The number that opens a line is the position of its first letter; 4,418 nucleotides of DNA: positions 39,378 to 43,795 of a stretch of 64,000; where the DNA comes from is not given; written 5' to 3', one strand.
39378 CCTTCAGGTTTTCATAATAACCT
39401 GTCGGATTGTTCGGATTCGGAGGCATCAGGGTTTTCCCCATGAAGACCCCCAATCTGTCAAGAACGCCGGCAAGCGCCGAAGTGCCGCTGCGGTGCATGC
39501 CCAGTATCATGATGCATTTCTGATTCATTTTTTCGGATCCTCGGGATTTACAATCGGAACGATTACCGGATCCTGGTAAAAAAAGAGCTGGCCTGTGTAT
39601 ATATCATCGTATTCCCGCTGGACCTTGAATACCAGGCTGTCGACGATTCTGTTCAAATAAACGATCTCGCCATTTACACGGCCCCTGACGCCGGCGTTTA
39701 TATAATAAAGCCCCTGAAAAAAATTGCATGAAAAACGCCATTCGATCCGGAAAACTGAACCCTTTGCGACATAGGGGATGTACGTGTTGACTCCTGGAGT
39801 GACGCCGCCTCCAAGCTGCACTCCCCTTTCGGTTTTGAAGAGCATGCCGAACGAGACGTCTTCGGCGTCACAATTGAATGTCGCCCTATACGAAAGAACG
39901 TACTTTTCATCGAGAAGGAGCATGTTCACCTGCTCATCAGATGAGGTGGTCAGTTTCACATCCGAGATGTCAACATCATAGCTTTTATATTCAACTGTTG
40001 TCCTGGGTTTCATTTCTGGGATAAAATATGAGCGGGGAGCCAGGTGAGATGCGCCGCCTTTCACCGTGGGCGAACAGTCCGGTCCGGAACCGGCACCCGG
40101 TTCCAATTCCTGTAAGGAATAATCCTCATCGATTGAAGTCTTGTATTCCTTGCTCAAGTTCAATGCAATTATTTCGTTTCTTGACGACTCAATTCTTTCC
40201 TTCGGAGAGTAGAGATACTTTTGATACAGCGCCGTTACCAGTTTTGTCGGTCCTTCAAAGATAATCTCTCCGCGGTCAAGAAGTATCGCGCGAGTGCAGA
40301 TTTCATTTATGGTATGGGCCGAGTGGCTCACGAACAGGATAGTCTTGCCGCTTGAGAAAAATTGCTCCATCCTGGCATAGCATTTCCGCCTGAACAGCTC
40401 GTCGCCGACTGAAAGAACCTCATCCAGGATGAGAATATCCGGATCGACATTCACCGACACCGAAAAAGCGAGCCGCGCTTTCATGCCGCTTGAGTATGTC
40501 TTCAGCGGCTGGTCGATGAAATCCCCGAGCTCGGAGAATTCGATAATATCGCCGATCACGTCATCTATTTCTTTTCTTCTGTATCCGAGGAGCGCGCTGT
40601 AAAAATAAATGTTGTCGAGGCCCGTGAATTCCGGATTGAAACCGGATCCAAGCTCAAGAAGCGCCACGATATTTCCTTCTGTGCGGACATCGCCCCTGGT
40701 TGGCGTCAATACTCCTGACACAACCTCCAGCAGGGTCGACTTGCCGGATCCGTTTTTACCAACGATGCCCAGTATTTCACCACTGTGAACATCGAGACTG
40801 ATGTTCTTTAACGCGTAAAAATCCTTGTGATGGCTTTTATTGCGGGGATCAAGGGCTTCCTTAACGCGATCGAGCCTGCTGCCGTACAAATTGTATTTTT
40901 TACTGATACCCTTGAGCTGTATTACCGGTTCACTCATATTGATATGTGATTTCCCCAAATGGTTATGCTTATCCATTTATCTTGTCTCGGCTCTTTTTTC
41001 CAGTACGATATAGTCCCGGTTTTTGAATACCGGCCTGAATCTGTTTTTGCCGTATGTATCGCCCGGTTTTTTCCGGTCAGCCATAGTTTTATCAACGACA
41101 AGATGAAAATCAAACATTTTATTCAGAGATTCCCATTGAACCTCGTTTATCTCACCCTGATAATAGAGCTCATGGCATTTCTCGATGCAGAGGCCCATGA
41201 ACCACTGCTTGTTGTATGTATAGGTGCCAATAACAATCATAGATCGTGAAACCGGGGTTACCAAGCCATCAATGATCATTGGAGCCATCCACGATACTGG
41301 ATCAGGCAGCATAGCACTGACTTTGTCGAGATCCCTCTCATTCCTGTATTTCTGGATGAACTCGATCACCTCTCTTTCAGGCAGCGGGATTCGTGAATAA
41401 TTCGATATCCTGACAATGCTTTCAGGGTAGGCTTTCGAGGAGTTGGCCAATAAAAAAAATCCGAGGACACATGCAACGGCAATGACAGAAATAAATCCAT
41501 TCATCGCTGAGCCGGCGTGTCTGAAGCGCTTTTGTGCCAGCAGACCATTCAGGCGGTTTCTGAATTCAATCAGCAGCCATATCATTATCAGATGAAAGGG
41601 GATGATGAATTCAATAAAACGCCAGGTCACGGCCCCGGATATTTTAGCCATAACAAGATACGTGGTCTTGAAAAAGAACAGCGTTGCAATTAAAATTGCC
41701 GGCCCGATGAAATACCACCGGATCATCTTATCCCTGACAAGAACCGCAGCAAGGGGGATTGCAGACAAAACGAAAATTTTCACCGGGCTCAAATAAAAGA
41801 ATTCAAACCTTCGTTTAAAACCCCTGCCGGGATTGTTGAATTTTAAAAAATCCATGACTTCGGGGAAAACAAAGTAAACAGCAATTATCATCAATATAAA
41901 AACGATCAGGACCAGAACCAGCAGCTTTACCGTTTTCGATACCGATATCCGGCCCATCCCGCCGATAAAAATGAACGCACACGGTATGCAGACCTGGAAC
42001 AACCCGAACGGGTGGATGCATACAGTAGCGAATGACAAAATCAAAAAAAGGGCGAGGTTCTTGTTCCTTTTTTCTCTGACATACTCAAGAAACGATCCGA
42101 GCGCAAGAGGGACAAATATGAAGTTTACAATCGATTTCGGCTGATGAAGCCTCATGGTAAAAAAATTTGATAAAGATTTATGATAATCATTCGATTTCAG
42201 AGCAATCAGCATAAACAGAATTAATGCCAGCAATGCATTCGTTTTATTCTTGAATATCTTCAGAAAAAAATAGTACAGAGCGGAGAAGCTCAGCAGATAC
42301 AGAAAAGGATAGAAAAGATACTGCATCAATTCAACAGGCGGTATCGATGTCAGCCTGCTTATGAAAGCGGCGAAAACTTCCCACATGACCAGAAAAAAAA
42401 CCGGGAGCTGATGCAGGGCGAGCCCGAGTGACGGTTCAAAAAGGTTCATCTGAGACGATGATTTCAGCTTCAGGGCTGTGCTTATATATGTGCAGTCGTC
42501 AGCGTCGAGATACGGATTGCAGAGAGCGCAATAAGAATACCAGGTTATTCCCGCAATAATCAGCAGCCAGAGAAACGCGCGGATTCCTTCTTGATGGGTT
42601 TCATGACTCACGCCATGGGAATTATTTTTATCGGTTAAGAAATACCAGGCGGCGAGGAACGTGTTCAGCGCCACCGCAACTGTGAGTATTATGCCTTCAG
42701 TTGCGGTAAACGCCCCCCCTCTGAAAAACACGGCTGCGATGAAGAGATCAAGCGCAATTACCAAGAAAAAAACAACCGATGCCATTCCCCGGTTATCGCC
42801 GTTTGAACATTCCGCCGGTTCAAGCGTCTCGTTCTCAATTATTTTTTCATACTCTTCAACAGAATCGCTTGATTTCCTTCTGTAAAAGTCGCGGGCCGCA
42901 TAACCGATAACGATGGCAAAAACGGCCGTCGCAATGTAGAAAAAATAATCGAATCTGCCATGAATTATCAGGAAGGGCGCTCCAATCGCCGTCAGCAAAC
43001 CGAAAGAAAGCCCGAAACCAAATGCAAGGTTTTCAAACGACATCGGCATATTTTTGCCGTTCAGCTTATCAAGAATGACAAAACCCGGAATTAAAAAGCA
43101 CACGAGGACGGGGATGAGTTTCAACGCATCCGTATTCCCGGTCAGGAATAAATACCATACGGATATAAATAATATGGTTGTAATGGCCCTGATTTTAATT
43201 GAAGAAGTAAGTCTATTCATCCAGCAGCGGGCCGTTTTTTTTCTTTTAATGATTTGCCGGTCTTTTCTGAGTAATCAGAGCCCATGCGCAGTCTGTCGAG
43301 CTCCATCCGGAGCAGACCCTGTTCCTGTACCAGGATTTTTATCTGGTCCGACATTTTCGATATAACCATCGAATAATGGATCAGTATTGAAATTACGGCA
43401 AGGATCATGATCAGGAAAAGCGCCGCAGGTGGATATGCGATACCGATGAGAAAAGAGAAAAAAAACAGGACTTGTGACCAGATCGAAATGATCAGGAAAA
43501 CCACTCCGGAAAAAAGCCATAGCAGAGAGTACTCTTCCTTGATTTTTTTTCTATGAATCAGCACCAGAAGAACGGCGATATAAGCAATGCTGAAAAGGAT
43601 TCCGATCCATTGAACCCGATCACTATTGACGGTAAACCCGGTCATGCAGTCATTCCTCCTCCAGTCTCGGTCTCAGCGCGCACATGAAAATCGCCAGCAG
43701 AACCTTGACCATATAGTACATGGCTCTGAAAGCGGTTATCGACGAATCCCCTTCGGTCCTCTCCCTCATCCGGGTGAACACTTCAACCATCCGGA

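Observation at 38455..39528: Sulfotransferase with WbdD-like layout (catalytic domain / coiled coil / amphipathic basic tail), translationally coupled to Wzt-2: candidate sulfate chain terminator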

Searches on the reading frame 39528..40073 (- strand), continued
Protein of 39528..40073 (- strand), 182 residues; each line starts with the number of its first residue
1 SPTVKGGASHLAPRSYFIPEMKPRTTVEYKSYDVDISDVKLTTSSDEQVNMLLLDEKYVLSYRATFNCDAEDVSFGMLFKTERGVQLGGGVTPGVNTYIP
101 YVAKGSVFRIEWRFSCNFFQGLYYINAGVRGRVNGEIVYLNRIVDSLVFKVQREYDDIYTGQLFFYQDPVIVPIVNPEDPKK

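Call 80: search_solved_structures(query=A3, max_evalue=10, show_alignments=2)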
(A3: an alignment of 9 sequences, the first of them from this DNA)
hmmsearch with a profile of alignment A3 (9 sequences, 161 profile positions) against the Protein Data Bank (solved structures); distinct sequences matched with E-value up to 10: 9.
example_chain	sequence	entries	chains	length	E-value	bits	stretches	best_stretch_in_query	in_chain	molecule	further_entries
2r5o_A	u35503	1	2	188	8.9e-17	64.5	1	5-153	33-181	Putative ATP binding component of ABC-transporter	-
8dky_A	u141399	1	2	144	6.9e-09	38.9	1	21-153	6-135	ABC transporter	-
6o14_A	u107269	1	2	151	8.7e-09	38.6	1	22-153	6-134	ABC transporter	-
7k2t_A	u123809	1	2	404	2.2e-08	37.3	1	16-153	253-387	ABC transporter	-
8dku_A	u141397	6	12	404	2.2e-08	37.3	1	16-153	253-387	ABC transporter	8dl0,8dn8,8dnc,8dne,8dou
5hno_A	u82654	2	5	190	0.27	14.2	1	16-131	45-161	ABC type transport system putative ATP binding protein | ABC transporter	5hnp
6h3v_A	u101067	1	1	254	0.66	12.9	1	48-106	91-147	Envelopment polyprotein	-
9p9w_A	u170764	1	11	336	0.76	12.7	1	33-82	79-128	Seipin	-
8j59_A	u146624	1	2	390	0.78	12.7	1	49-95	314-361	NADPH dehydrogenase afvA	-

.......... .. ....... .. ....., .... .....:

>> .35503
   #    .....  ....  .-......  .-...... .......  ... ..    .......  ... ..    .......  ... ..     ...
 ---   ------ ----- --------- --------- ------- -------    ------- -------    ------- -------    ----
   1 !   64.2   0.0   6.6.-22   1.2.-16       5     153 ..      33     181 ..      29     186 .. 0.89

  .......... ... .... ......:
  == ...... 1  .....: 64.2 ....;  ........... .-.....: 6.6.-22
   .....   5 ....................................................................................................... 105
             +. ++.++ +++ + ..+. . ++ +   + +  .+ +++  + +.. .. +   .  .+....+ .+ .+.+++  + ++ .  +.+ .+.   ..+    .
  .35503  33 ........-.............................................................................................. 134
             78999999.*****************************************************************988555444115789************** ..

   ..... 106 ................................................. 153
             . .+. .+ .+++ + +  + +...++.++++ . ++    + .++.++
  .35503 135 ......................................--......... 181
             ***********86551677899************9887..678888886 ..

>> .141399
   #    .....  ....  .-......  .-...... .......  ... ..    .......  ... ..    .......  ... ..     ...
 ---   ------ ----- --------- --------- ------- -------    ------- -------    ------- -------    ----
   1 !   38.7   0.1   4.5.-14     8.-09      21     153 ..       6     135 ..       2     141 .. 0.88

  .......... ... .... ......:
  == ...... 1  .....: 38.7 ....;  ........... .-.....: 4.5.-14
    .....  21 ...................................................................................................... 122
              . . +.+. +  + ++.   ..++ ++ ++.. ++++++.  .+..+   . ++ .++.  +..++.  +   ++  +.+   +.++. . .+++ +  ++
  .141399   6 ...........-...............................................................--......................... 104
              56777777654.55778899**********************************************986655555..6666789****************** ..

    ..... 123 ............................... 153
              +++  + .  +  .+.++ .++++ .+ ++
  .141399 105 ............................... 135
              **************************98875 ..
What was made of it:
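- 39558..40049 (-): Wzt-2 CBM (residues 310-473), a member of the sulfotransferase-linked CBM clade. The closest solved structure is the O9a CBD 2R5O, E 9e-17 (call 80).
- The CBM clade's nearest solved relative is the O9a Wzt CBD, E 9e-17 (call 80).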

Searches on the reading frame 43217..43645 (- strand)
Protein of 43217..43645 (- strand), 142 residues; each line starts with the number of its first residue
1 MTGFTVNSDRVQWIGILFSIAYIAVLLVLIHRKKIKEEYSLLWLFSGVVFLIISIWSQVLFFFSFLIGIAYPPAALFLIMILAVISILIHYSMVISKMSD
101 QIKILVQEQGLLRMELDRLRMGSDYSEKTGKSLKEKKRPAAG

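Call 5: search_protein_families(library=pfam, proteins=[window:43217-43645:-], max_evalue=0.001)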
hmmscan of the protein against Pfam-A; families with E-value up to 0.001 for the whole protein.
window:43217-43645:- (142 aa): 1 family
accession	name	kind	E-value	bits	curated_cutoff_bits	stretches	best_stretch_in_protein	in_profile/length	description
PF10066.14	DUF2304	-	2.2e-21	76.5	25.5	1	11-113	2-104/106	Uncharacterized conserved protein (DUF2304)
